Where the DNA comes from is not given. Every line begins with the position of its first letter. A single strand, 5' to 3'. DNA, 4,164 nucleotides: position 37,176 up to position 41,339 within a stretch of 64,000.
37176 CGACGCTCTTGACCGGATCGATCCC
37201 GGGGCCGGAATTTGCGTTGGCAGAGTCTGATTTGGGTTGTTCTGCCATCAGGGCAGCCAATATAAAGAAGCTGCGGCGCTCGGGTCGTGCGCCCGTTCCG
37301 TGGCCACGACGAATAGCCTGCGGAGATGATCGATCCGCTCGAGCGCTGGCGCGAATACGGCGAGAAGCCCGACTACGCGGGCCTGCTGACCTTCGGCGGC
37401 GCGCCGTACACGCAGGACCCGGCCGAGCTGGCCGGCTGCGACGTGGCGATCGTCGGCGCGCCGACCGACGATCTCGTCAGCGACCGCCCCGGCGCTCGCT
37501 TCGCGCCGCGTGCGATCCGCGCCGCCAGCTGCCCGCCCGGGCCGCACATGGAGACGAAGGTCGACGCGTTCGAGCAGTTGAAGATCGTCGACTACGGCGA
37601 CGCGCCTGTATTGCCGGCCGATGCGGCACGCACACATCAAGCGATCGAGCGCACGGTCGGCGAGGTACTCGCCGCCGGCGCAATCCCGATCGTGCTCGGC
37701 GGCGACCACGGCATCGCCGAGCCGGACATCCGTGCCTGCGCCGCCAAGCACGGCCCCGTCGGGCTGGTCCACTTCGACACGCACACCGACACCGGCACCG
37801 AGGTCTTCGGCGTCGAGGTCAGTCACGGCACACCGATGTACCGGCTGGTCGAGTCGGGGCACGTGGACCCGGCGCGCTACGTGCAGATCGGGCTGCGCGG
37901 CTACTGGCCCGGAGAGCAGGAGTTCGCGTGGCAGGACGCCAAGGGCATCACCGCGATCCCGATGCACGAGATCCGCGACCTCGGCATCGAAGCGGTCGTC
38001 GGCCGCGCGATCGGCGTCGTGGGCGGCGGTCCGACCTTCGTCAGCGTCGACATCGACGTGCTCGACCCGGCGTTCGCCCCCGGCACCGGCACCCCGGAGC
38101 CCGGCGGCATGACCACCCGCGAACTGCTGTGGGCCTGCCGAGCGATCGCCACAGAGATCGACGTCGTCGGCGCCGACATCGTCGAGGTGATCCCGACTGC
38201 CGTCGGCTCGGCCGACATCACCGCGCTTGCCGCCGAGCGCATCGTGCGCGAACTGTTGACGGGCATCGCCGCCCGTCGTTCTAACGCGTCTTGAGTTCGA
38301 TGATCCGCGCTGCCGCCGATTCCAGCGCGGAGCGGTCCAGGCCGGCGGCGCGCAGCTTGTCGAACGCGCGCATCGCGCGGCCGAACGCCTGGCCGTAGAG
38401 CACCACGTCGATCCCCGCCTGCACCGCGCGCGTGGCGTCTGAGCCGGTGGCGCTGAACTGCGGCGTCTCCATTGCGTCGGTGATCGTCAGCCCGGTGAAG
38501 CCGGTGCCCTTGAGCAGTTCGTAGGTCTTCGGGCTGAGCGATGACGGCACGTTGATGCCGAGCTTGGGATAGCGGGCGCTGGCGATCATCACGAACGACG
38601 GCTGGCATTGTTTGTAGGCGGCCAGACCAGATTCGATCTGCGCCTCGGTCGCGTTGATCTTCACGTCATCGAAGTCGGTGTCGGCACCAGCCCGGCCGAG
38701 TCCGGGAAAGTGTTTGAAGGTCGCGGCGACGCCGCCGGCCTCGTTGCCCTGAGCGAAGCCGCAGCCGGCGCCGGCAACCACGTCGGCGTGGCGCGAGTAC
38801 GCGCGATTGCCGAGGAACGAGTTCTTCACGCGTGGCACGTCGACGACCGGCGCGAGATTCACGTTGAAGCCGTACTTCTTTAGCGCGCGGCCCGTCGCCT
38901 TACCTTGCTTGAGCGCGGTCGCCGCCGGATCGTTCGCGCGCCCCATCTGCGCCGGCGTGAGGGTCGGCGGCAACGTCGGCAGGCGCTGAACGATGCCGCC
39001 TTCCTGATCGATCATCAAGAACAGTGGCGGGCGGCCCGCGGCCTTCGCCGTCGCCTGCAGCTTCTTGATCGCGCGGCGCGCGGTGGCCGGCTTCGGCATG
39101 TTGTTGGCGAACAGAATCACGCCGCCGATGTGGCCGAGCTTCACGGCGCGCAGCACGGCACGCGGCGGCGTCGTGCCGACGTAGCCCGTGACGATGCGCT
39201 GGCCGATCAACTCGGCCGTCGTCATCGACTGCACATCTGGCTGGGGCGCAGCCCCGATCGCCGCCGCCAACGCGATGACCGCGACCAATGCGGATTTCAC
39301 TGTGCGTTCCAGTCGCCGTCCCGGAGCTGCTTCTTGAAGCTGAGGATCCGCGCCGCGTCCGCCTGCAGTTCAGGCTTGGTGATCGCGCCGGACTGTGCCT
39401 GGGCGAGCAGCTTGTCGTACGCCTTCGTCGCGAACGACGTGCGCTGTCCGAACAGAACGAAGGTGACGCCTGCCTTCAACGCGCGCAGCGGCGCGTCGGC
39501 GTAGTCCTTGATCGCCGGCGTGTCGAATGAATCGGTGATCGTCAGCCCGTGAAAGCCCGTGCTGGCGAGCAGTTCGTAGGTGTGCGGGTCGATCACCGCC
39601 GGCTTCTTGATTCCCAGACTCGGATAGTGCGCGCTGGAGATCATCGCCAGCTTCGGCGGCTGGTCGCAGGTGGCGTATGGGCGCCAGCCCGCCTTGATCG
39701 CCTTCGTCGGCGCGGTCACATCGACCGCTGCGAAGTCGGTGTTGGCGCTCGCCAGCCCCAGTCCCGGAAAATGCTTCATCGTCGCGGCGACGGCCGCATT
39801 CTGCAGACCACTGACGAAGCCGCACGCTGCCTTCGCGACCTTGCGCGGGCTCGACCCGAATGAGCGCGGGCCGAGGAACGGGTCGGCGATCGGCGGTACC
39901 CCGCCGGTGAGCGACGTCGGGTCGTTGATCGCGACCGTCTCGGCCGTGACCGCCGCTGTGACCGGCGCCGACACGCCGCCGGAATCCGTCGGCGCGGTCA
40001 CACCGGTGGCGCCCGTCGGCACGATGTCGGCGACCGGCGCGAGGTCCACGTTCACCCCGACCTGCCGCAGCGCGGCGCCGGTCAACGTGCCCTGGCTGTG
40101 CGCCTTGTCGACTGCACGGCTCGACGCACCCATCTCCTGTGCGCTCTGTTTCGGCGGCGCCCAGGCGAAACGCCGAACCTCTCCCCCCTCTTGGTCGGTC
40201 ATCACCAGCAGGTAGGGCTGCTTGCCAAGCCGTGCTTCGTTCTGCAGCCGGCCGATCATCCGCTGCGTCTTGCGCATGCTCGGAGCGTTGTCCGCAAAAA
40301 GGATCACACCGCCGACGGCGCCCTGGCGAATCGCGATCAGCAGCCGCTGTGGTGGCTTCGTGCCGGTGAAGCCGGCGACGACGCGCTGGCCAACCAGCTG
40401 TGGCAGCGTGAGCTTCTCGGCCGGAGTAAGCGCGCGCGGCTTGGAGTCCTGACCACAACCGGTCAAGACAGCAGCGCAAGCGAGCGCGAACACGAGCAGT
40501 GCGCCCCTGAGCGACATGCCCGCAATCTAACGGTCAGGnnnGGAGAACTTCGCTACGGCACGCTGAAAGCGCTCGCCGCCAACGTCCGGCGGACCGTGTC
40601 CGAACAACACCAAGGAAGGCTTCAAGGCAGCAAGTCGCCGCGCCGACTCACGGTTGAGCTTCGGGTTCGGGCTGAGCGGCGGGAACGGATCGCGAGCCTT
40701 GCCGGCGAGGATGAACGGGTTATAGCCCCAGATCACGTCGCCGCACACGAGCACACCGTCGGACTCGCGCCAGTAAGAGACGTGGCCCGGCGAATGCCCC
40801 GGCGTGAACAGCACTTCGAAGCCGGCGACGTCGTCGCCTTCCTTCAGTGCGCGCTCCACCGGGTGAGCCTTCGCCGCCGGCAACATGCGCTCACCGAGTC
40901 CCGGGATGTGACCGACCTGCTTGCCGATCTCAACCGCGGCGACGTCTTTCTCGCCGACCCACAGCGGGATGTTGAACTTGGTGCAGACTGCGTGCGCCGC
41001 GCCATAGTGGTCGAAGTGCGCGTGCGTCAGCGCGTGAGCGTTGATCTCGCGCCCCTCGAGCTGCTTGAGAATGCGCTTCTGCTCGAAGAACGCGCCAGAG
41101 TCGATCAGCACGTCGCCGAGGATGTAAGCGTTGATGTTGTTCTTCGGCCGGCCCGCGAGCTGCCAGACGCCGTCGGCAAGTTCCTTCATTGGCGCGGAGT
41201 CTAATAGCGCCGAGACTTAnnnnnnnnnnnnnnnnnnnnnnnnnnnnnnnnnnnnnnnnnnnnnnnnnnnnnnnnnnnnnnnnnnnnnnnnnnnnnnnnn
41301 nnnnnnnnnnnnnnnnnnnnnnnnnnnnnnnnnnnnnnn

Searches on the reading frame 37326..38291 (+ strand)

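Call 10: search_protein_families(library=pfam, proteins=[window:37326-38291:+], max_evalue=0.001)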
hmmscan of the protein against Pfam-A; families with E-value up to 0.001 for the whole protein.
window:37326-38291:+ (322 aa): 1 family
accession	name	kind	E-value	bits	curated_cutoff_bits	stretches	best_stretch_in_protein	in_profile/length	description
PF00491.26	Arginase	-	6.6e-87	292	22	1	39-311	2-279/280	Arginase family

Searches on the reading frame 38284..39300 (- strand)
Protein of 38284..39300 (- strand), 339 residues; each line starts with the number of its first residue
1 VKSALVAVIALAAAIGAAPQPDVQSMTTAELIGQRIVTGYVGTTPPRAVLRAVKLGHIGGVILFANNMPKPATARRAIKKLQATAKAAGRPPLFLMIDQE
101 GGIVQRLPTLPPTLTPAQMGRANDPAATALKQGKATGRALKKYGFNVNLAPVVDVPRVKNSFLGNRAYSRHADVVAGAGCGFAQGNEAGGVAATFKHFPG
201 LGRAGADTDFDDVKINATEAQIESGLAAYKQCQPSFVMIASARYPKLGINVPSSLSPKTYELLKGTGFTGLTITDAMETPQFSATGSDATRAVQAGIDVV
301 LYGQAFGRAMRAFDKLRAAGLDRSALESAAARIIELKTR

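Call 10: search_protein_families(library=pfam, proteins=[window:38284-39300:-], max_evalue=0.001)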
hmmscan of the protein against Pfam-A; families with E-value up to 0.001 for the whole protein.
window:38284-39300:- (339 aa): 1 family
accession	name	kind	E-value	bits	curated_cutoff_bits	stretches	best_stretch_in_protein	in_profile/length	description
PF00933.27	Glyco_hydro_3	-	3e-37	129.2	27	1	47-335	18-315/316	Glycosyl hydrolase family 3 N terminal domain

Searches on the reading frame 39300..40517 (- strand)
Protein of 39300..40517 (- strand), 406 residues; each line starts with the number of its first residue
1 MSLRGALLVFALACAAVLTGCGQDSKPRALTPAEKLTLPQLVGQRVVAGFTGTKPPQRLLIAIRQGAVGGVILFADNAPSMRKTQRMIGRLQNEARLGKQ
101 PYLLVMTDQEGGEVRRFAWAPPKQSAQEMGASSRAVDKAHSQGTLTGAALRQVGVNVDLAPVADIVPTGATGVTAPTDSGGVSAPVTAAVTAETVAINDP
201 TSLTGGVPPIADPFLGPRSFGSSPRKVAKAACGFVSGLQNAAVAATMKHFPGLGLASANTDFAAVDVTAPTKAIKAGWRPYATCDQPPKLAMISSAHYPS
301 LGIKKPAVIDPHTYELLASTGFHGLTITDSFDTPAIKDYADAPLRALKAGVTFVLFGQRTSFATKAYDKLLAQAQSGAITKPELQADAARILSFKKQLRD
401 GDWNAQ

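Call 10: search_protein_families(library=pfam, proteins=[window:39300-40517:-], max_evalue=0.001)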
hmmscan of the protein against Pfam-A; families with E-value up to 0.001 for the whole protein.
window:39300-40517:- (406 aa): 1 family
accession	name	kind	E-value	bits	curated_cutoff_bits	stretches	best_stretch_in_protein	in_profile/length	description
PF00933.27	Glyco_hydro_3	-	5e-35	121.9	27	2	215-393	134-315/316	Glycosyl hydrolase family 3 N terminal domain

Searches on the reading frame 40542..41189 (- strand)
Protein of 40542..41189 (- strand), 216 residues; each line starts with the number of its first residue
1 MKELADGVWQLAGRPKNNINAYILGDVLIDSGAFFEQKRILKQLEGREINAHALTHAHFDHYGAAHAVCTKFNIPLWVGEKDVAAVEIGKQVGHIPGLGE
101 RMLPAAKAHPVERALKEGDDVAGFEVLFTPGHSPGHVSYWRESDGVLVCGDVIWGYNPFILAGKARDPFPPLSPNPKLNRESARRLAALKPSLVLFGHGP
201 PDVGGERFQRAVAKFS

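Call 10: search_protein_families(library=pfam, proteins=[window:40542-41189:-], max_evalue=0.001)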
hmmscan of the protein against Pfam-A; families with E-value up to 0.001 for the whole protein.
window:40542-41189:- (216 aa): 1 family
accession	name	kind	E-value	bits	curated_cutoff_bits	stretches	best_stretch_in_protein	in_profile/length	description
PF00753.33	Lactamase_B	-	2.3e-26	93.4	22.7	1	18-198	5-196/196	Metallo-beta-lactamase superfamily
